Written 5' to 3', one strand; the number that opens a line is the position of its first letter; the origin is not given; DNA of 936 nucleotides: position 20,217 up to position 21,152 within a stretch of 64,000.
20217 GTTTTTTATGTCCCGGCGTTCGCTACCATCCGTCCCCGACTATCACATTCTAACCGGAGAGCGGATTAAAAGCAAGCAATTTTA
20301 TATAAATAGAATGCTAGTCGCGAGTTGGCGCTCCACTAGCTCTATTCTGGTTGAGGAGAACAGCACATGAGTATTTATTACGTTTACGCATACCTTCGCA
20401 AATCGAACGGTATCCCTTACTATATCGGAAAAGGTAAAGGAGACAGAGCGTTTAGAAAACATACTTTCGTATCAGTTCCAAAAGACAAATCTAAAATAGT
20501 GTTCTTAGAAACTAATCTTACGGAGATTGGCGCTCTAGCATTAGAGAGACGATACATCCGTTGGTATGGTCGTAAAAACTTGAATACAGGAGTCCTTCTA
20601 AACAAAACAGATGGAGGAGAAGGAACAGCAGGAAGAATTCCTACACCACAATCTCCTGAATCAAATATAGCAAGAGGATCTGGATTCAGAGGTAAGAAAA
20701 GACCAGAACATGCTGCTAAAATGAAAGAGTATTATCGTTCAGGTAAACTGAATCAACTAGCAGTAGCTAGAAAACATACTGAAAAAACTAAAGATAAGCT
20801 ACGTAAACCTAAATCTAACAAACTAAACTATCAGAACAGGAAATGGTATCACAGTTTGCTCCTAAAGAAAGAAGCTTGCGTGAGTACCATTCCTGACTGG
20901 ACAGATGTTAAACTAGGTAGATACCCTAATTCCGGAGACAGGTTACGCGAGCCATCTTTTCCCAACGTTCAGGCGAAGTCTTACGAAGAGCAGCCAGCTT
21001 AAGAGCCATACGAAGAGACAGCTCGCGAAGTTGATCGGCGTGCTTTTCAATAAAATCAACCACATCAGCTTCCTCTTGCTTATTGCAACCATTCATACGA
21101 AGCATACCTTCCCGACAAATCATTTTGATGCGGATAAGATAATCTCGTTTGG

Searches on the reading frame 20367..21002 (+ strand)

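Call 47: search_protein_families(library=pfam, proteins=[window:20367-21002:+])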
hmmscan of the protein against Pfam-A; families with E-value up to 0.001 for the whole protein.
window:20367-21002:+ (211 aa): 0 families

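Call 65: search_protein_families(library=phrogs, proteins=[window:20367-21002:+], max_evalue=0.001)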
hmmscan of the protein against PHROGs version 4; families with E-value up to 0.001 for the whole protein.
window:20367-21002:+ (211 aa): 4 families
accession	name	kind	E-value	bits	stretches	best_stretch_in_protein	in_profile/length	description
phrog_15526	-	unknown function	1.1e-18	68.8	1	1-100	1-98/168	-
phrog_10829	-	unknown function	2.1e-09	38.6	1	3-156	1-146/165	-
phrog_314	-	DNA, RNA and nucleotide metabolism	8.2e-08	32.6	1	1-159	176-341/574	homing endonuclease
phrog_5356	-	unknown function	0.00023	21.6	1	4-31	16-43/255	-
